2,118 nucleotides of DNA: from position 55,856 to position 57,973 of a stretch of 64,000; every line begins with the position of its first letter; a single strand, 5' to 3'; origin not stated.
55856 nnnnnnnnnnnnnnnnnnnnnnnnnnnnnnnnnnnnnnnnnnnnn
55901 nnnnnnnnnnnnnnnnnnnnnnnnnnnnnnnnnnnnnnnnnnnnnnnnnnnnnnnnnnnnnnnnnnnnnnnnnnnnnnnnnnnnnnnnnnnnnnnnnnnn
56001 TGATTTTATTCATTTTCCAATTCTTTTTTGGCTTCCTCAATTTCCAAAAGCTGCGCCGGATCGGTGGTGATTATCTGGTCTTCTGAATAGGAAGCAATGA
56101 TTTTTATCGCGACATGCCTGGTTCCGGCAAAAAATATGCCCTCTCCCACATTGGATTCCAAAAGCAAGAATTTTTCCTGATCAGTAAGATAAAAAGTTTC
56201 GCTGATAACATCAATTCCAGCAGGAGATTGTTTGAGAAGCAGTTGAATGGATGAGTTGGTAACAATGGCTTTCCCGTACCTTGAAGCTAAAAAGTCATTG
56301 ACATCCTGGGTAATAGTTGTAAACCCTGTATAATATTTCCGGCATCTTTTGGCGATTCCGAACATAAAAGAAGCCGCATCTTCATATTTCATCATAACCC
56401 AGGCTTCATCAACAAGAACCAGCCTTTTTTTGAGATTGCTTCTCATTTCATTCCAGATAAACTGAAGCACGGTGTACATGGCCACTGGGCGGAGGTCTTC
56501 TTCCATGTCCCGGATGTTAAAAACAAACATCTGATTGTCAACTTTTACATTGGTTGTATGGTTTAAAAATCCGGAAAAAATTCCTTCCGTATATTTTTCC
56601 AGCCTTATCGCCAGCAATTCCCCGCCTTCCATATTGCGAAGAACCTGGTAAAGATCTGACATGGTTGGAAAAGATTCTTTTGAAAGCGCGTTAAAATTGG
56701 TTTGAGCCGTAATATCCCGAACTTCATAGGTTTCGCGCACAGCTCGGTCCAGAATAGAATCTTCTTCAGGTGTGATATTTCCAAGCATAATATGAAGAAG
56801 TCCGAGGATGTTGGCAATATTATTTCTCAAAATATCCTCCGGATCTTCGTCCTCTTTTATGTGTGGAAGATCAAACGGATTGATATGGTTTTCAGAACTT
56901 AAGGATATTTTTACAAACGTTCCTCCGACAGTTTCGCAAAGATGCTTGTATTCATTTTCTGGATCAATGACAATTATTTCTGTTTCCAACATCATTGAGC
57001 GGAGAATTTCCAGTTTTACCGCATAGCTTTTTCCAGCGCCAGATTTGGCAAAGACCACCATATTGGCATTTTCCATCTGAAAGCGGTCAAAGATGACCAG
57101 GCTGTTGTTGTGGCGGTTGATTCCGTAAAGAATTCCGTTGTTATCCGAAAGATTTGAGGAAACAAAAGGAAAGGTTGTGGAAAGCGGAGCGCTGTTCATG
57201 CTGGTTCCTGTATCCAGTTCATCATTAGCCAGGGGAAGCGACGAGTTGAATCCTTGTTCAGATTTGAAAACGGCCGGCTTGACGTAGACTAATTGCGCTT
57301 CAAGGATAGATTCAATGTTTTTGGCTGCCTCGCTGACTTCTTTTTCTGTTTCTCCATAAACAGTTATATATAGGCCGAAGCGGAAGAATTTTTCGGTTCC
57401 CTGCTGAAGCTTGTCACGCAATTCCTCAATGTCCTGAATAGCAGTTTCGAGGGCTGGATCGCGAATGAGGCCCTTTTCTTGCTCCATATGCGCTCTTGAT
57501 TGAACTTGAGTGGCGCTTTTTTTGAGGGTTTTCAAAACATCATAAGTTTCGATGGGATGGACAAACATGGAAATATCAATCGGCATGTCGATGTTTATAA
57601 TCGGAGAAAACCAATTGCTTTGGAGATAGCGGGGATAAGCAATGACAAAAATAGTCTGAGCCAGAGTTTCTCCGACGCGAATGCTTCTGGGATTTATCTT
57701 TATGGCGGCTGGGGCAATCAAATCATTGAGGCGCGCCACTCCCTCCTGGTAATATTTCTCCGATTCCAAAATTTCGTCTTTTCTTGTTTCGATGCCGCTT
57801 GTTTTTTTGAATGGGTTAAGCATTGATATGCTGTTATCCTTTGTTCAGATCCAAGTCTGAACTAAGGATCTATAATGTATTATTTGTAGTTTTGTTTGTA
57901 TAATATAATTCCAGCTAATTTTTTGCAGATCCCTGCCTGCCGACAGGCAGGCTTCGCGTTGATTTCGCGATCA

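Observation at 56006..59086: VirB4 appears split into two ORFs by a hairpin-bearing insert, directly after a VirB3-like gene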

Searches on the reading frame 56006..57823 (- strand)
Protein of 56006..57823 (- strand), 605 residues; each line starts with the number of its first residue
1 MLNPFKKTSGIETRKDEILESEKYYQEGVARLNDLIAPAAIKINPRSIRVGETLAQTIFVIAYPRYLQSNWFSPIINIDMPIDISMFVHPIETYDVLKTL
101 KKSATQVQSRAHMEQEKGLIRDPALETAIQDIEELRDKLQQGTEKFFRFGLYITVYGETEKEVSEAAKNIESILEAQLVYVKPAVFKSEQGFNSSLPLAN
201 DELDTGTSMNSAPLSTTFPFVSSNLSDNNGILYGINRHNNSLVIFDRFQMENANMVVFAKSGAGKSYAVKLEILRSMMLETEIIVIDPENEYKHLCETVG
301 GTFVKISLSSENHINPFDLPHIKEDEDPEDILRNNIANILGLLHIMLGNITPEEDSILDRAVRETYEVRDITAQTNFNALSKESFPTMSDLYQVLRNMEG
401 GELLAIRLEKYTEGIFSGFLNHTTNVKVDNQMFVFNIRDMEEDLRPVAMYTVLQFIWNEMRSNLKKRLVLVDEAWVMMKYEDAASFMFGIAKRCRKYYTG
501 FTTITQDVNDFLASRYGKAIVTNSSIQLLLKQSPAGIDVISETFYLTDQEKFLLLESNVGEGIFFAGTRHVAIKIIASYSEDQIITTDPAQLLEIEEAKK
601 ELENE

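Call 3: search_protein_families(library=pfam, proteins=[window:56006-57823:-], max_evalue=0.01)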
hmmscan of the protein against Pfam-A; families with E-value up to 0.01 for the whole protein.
window:56006-57823:- (605 aa): 5 families
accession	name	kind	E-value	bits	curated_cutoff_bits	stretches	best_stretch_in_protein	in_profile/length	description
PF19044.6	P-loop_TraG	-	2.1e-27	96.2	25.8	1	249-559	26-347/413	TraG P-loop domain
PF12846.13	AAA_10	-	1.5e-11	44.4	27.5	1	250-520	19-295/362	AAA-like domain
PF01935.23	DUF87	-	4.9e-09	37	23.2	1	255-319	26-92/220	Helicase HerA, central domain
PF11130.14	TraC_F_IV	-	6.9e-08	32.3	28.1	1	100-199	275-374/375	TraC protein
PF03135.19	CagE_TrbE_VirB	-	0.00094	19.6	21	1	109-197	107-196/204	CagE, TrbE, VirB family, component of type IV transporter system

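Call 7: search_solved_structures(query=window:56006-57823:-, max_evalue=0.01, show_alignments=2)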
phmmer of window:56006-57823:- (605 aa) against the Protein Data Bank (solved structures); distinct sequences matched with E-value up to 0.01: 4.
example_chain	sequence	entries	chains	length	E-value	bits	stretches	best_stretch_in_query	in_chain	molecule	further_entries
4ag5_A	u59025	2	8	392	1.5e-52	182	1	222-586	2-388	TYPE IV SECRETORY PATHWAY VIRB4 COMPONENTS-LIKE PROTEIN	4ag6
7o41_A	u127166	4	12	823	1.1e-08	37.3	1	115-553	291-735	TrwK protein | Type IV secretion system protein virB4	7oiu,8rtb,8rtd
7o43_A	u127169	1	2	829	1.1e-08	37.2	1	116-553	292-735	TrwK protein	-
7o42_A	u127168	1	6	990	2e-08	36.4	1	115-553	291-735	TrwK protein,Protein hcp1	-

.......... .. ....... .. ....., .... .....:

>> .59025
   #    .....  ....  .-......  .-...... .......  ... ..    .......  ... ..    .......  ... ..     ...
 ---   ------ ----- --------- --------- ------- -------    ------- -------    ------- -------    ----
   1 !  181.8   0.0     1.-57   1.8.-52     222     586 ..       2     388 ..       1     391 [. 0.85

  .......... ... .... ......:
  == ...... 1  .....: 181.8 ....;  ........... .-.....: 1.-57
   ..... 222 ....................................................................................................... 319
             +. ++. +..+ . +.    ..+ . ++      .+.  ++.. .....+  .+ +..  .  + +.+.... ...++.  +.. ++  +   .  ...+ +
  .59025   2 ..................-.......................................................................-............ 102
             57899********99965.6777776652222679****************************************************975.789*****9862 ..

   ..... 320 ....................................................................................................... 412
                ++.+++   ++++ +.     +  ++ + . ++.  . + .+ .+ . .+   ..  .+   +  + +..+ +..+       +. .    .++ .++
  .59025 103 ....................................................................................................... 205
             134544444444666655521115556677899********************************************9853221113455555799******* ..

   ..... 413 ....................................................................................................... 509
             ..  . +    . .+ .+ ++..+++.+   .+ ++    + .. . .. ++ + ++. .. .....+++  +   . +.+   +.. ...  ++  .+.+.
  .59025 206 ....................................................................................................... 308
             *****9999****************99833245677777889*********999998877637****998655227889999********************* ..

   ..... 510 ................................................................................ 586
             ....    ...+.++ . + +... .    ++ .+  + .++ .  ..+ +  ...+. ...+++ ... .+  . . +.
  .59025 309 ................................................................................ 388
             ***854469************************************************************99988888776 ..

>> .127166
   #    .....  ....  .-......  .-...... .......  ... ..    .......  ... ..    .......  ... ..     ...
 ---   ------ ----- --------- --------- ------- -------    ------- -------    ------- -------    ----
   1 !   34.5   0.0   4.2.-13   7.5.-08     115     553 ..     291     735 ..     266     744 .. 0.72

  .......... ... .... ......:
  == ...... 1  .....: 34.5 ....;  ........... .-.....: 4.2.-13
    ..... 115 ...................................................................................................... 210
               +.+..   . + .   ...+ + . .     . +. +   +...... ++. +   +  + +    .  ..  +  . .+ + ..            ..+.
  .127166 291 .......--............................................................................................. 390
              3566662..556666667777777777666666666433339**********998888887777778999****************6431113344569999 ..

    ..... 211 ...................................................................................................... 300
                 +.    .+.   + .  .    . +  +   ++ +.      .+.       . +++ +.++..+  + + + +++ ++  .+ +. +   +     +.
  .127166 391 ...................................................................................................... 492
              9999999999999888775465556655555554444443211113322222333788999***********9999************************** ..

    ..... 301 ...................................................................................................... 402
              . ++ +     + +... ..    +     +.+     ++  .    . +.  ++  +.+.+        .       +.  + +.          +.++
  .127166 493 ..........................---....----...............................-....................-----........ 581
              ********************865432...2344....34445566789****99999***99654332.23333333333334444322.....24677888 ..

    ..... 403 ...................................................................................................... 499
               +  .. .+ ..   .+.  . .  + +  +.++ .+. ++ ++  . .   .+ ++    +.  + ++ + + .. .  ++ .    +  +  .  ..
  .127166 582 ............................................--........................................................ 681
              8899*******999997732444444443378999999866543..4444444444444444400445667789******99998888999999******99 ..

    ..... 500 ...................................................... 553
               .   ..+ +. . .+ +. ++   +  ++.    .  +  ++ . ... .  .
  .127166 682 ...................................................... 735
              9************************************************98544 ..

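Call 32: search_dna_similar(query=window:56006-57823:-, collection=plasmids, mode=protein, max_rows=30, rows=spread)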
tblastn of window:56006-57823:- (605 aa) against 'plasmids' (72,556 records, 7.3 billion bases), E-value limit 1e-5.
The search stops at 5000 records and this limit was reached: more records match than are counted here, and every count below describes the 5000 best-scoring records only.
Records with a match: at least 5000; places in all: 5137; records where one place covers at least 80% of the query: 1595.
Best place of each record, by identity: <60% 5000.
By first word of the organism name: Escherichia 1766; Klebsiella 665; Bacillus 356; Enterococcus 242; Staphylococcus 224; Salmonella 210; Providencia 150; Lactiplantibacillus 93; Shigella 93; Lactococcus 77; and 197 more.
By predicted mobility (MOB-suite, as given by PLSDB): conjugative 4056; non-mobilizable 717; mobilizable 227.
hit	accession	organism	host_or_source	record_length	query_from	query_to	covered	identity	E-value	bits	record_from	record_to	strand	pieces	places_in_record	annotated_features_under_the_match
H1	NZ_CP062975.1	Pontibacillus sp. ALD_SL1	mangrove mud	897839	12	589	96%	36.3%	5e-119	396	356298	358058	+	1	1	VirB4-like conjugal transfer ATPase, CD1110 family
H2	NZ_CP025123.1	Planococcus sp. MB-3u-03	-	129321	34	591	92%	25.8%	5e-40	164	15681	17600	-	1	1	DUF87 domain-containing protein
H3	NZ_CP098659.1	Staphylococcus aureus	Homo sapiens,single cell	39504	21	588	94%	24.8%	4e-42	171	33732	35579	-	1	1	DUF87 domain-containing protein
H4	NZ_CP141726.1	Lactococcus formosensis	-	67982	32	571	89%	25.7%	5e-37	155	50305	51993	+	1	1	VirB4-like conjugal transfer ATPase, CD1110 family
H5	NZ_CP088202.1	Enterococcus faecalis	Sus scrofa domesticus,whole ...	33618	36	575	89%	25.0%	1e-26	124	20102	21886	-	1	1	hypothetical protein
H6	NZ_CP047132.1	Bacillus anthracis str. BF1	cow,cow carcass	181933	34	590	92%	24.1%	2e-37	156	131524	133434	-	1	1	DUF87 domain-containing protein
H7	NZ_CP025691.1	Lactiplantibacillus plantarum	cell culture,Korean infant feces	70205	38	589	91%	24.1%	9e-38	157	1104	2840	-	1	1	DUF87 domain-containing protein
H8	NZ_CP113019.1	Staphylococcus aureus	environmental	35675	9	584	95%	22.2%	2e-19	100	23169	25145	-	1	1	ATPase TraE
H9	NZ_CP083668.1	Haloprofundus halobius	cell culture,salt lake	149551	36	531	82%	24.1%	3e-38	159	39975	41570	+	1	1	transfer complex protein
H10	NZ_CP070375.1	Halobacterium sp. GSL-19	Brine,Brine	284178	16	527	85%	21.7%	3e-17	94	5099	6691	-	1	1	VirB4 family type IV secretion system protein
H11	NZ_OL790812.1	Proteus mirabilis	-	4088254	123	542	69%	25.1%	3e-20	103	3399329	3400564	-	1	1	none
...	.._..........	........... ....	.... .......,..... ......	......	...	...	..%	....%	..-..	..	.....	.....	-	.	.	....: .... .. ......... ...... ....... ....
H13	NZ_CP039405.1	Escherichia coli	Homo sapiens,feces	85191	123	533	68%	24.4%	2e-15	88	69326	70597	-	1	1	traC: type IV secretion system protein TraC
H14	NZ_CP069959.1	Escherichia coli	Homo sapiens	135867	123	533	68%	24.4%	2e-15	88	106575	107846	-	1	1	traC: type IV secretion system protein TraC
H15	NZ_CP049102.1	Escherichia coli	Homo sapiens,urine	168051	123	533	68%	24.4%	2e-15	88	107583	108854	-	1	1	traC: type IV secretion system protein TraC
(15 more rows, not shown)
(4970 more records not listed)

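Call 35: get_annotated_region(hit=H8, flank=4000)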
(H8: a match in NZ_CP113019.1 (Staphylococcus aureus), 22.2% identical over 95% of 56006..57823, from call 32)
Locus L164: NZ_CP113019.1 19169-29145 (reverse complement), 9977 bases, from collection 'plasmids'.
description: Staphylococcus aureus strain Taliyah plasmid unnamed4
organism: Staphylococcus aureus (NCBI taxid 1280)
taxonomy: Bacteria; Bacillota; Bacilli; Bacillales; Staphylococcaceae; Staphylococcus; Staphylococcus aureus
host: -; source: environmental; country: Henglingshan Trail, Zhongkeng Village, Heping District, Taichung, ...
typing (MOB-suite, as given by PLSDB): conjugative; replicon rep_cluster_765; relaxase MOBP; mating-pair formation MPF_T
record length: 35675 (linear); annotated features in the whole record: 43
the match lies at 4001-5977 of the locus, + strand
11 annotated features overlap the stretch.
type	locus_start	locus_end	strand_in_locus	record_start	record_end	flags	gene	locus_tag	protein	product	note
CDS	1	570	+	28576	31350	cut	-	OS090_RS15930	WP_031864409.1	VirD4-like conjugal transfer protein, CD1115 family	-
CDS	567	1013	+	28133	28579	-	-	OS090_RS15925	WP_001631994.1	hypothetical protein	-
CDS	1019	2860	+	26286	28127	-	-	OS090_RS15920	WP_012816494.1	pLS20_p028 family conjugation system transmembrane protein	-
CDS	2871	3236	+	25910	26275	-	-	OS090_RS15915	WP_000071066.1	DUF5592 family protein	-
CDS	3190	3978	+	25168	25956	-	-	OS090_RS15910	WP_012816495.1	hypothetical protein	-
CDS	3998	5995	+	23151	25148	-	-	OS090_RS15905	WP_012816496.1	ATPase TraE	-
CDS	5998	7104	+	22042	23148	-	-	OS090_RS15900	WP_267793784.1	CHAP domain-containing protein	-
CDS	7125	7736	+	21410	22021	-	-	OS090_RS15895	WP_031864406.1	hypothetical protein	-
CDS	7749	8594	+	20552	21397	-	-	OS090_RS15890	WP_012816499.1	hypothetical protein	-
CDS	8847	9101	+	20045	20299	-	-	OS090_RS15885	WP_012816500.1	ribbon-helix-helix protein, CopG family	-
CDS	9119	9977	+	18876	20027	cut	mobP2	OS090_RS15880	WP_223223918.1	MobP2 family relaxase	-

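Call 38: get_annotated_region(hit=H12, flank=2500)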
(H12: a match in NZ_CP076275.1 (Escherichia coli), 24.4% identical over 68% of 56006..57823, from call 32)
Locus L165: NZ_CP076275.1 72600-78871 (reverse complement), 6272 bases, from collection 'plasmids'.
description: Escherichia coli strain P393-F10 plasmid pP393F10IncF, complete sequence
organism: Escherichia coli (NCBI taxid 562)
taxonomy: Bacteria; Pseudomonadota; Gammaproteobacteria; Enterobacterales; Enterobacteriaceae; Escherichia; Escherichia coli
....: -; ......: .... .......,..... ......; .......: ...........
typing (MOB-suite, as given by PLSDB): conjugative; replicon IncFIA,IncFIA,IncFIB,IncFIC; relaxase MOBF; mating-pair formation MPF_F
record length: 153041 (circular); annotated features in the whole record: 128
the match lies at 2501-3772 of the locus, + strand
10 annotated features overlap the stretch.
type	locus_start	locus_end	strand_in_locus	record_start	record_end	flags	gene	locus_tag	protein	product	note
CDS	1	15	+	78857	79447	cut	traP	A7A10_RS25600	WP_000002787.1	conjugal transfer pilus-stabilizing protein TraP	-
CDS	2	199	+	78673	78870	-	-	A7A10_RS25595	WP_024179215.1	conjugal transfer protein TrbD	-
CDS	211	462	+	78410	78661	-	trbG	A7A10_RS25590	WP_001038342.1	conjugal transfer protein TrbG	-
CDS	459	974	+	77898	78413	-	traV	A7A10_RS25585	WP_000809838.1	type IV conjugative transfer system lipoprotein TraV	-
CDS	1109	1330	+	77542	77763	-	traR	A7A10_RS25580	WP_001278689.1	conjugal transfer protein TraR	-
CDS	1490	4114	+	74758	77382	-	traC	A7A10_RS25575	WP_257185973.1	type IV secretion system protein TraC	-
CDS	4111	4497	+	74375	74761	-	trbI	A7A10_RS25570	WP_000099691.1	type-F conjugative transfer system protein TrbI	-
CDS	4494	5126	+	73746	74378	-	traW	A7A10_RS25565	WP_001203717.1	type-F conjugative transfer system protein TraW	-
CDS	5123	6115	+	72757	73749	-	traU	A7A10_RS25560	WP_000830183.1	conjugal transfer pilus assembly protein TraU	-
CDS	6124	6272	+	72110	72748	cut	trbC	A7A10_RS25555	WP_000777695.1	type-F conjugative transfer system pilin assembly protein TrbC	-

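Call 43: search_protein_families(library=ncbifam, proteins=[window:56006-57823:-], max_evalue=1)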
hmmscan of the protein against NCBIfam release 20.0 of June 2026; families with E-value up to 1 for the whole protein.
window:56006-57823:- (605 aa): 12 families
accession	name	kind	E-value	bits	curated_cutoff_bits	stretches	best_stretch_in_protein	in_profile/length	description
NF045971.1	conju_CD1110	equivalog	1.8e-113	380.3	325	1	30-572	185-733/752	VirB4-like conjugal transfer ATPase, CD1110 family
NF045975.1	VirB4_plasma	equivalog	5e-94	315.7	590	1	19-585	282-893/894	Mbov_0397 family ICE element conjugal transfer ATPase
TIGR02746.1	TraC-F-type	equivalog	1.2e-55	188.8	567.05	1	67-541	240-718/800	type IV secretion system protein TraC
TIGR00929.1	VirB4_CagE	subfamily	4.8e-40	137.5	643.1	1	61-554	248-724/792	VirB4 family type IV secretion/conjugal transfer ATPase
NF010278.0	PRK13721.1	subfamily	4.8e-26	90.9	1177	1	123-534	339-763/874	type IV secretion system protein TraC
TIGR03783.1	Bac_Flav_CT_G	subfamily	3.6e-16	58.2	261.55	1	250-559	436-762/829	TraG family conjugative transposon ATPase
NF041017.1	DNA_import_CedB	equivalog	7.9e-15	54.5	700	1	122-511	144-519/590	DNA import protein CedB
NF010473.0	PRK13898.1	equivalog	1.6e-07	29.8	1050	1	254-560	449-737/801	type IV secretion system ATPase VirB4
TIGR03744.1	traC_PFL_4706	equivalog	1.3e-06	26.6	520.6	2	126-310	339-536/892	conjugative transfer ATPase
NF042935.1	SCO6880_fam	subfamily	6.1e-06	25.4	60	1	84-199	363-476/477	SCO6880 family protein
NF052333.1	ATPase_TcpF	exception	1.2e-05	23.4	1100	1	78-298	278-508/813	conjugal transfer ATPase TcpF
NF010447.0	PRK13873.1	equivalog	3.7e-05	21.9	1020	1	387-543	562-718/815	conjugal transfer protein TrbE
